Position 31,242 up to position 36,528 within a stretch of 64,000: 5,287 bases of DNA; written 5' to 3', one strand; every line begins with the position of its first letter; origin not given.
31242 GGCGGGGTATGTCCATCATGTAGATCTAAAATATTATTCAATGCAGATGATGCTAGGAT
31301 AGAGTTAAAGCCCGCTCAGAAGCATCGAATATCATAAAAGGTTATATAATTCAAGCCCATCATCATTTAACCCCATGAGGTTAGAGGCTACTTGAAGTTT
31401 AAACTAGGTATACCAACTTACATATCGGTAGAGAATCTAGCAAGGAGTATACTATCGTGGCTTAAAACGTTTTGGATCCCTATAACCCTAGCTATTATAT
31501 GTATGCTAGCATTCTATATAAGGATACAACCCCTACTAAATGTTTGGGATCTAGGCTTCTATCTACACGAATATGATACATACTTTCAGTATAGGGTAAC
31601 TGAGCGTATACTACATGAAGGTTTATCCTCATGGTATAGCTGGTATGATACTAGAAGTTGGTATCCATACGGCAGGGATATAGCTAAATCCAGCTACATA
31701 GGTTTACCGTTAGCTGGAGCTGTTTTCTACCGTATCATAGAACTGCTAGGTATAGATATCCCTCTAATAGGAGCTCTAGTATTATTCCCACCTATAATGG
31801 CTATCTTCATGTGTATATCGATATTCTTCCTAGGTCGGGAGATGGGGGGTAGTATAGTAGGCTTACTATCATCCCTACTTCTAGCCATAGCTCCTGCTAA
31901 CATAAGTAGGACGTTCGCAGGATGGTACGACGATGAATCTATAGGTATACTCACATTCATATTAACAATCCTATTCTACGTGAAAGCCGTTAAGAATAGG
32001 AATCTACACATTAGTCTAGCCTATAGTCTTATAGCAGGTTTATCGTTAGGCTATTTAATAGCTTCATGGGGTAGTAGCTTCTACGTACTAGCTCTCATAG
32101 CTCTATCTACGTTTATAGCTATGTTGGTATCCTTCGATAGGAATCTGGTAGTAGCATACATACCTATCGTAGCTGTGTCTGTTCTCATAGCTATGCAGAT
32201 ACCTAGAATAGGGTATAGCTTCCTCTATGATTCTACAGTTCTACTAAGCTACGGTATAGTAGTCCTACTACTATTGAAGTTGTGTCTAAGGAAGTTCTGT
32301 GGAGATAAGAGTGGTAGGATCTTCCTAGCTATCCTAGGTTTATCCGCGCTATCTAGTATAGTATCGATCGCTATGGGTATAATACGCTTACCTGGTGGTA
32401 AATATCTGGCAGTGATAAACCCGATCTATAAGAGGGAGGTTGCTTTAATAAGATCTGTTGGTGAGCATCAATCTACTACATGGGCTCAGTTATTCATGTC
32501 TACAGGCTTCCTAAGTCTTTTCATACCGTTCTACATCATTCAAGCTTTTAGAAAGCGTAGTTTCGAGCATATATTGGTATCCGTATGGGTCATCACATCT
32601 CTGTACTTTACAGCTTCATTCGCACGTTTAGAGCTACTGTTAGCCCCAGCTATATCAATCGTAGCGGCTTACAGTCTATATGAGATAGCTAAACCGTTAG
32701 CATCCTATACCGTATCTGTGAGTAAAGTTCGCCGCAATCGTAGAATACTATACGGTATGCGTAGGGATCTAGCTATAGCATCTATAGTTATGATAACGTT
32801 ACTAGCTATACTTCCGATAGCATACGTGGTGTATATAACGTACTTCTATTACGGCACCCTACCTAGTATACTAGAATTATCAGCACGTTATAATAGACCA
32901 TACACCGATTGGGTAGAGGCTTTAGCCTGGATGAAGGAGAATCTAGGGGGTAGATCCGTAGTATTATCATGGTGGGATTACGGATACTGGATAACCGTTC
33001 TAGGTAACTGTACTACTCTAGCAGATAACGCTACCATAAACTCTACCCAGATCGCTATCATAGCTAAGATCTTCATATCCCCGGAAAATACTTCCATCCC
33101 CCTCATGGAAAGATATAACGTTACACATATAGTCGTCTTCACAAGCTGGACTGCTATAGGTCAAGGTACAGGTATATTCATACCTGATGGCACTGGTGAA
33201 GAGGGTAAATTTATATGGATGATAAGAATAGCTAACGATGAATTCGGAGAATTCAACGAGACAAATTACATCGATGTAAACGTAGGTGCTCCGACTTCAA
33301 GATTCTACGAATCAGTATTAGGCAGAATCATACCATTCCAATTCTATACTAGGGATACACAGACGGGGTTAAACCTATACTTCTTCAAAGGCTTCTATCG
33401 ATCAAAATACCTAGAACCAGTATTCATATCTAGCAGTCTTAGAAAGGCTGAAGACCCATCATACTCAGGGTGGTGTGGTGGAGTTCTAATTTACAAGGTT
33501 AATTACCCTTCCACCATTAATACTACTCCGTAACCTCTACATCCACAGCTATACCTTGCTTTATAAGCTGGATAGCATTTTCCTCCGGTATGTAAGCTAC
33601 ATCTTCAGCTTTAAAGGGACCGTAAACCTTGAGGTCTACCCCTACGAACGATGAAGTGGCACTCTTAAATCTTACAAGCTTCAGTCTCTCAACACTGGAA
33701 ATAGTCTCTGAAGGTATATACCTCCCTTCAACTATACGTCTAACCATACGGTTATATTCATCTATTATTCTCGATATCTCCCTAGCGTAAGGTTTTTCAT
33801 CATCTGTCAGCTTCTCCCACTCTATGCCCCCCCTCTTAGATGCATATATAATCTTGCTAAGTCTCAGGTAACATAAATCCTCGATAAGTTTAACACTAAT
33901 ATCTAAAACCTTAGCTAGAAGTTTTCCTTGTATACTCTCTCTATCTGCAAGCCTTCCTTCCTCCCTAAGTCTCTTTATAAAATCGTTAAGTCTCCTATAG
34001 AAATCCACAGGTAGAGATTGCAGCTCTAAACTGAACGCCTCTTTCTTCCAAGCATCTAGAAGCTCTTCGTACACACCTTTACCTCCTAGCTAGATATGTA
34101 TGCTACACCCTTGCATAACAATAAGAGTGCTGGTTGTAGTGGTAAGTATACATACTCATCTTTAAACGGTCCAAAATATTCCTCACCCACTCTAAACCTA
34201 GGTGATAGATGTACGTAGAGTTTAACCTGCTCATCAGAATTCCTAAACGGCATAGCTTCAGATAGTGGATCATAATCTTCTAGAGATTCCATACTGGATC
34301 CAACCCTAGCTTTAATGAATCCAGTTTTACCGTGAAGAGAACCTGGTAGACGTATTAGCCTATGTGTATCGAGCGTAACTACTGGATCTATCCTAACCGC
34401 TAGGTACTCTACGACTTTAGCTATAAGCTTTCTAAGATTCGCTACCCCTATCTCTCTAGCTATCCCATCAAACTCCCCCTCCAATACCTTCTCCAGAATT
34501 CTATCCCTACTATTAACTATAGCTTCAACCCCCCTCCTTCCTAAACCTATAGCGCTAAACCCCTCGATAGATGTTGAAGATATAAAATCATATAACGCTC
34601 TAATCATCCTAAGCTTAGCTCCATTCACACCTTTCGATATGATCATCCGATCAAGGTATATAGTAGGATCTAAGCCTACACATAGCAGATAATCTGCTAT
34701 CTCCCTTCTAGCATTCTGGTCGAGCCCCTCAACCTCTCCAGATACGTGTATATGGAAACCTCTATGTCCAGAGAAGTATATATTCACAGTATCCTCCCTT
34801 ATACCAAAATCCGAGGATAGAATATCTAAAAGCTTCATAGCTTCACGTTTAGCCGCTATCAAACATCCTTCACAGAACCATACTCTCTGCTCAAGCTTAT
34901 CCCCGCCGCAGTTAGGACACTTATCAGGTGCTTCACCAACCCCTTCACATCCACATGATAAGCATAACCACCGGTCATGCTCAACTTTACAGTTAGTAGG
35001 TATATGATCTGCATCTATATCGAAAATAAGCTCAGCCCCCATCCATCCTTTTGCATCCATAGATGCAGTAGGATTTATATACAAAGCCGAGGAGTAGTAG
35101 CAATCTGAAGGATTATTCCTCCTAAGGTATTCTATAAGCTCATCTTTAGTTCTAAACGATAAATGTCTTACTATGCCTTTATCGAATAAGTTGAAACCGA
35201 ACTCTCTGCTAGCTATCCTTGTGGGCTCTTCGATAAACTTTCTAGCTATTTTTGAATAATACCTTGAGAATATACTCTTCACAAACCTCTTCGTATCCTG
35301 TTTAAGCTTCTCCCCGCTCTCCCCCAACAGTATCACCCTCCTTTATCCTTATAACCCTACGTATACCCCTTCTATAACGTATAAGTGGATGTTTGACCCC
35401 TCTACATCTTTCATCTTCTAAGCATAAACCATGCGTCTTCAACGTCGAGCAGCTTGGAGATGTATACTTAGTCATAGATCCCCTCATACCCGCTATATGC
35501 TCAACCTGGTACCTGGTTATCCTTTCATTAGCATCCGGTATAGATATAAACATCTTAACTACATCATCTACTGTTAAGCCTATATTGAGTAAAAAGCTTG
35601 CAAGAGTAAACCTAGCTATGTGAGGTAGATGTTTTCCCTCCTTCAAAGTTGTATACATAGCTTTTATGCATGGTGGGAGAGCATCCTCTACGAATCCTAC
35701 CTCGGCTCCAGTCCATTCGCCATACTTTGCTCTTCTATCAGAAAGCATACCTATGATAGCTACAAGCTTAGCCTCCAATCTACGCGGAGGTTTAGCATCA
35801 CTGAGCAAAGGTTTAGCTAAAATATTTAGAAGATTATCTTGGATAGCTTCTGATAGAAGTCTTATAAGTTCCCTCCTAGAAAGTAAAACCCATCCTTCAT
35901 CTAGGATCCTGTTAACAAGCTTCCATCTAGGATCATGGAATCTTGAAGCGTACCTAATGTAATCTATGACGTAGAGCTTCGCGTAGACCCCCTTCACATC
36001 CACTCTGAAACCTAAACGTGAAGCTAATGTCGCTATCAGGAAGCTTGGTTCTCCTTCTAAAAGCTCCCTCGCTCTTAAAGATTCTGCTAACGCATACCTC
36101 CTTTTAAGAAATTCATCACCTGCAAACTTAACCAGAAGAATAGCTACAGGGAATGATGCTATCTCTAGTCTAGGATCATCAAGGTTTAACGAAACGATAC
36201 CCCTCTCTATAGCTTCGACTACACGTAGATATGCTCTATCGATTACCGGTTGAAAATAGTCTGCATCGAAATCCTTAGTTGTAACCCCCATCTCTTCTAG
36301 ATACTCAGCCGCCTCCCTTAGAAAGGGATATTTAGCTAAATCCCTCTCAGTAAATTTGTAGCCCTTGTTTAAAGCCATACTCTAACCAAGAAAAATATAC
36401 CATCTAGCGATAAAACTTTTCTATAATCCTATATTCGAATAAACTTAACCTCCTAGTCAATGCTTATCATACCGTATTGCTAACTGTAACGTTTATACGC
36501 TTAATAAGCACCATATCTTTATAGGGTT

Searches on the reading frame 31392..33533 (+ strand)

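Call 74: search_protein_families(library=pfam, max_evalue=0.00001, proteins=[window:31392-33533:+])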
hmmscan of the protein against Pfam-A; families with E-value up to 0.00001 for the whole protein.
window:31392-33533:+ (713 aa): 2 families
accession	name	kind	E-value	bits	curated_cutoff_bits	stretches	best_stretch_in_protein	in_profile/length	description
PF02516.20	STT3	-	1.3e-40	140.6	24.5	1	33-424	7-404/405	Oligosaccharyl transferase STT3, N-terminal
PF21436.2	STT3-PglB_core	-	1.9e-06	28.9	23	1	522-575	3-55/131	STT3/PglB/AglB core domain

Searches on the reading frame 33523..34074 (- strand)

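Call 74: search_protein_families(library=pfam, max_evalue=0.00001, proteins=[window:33523-34074:-])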
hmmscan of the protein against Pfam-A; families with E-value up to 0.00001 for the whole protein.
window:33523-34074:- (183 aa): 1 family
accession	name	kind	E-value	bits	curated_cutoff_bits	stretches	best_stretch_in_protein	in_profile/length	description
PF22090.1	Gins51_C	-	1.7e-12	47.4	27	1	133-177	2-46/48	Gins51, C-terminal domain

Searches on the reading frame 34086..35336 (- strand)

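Call 74: search_protein_families(library=pfam, max_evalue=0.00001, proteins=[window:34086-35336:-])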
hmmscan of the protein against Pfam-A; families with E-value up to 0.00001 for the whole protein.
window:34086-35336:- (416 aa): 1 family
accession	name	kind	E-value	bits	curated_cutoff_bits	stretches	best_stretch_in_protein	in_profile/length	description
PF01896.25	DNA_primase_S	-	3e-18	67.1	26.8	1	154-345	16-161/163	DNA primase small subunit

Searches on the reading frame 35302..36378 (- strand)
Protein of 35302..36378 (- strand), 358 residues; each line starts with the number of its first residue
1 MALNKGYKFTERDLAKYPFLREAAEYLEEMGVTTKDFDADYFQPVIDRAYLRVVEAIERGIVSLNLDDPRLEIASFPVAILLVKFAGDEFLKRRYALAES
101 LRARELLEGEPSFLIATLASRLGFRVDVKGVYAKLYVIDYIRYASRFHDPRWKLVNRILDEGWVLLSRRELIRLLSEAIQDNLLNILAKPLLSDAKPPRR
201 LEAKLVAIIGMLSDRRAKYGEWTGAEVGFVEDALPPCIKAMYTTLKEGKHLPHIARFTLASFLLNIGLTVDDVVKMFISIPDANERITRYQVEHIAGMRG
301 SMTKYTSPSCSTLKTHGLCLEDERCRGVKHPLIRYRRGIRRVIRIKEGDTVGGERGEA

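Call 74: search_protein_families(library=pfam, max_evalue=0.00001, proteins=[window:35302-36378:-])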
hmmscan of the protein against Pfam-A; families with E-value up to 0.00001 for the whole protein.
window:35302-36378:- (358 aa): 1 family
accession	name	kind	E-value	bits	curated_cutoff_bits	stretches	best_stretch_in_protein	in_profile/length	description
PF04104.19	DNA_primase_lrg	-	8.6e-33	114.2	22.4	1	134-320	4-205/266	Eukaryotic and archaeal DNA primase, large subunit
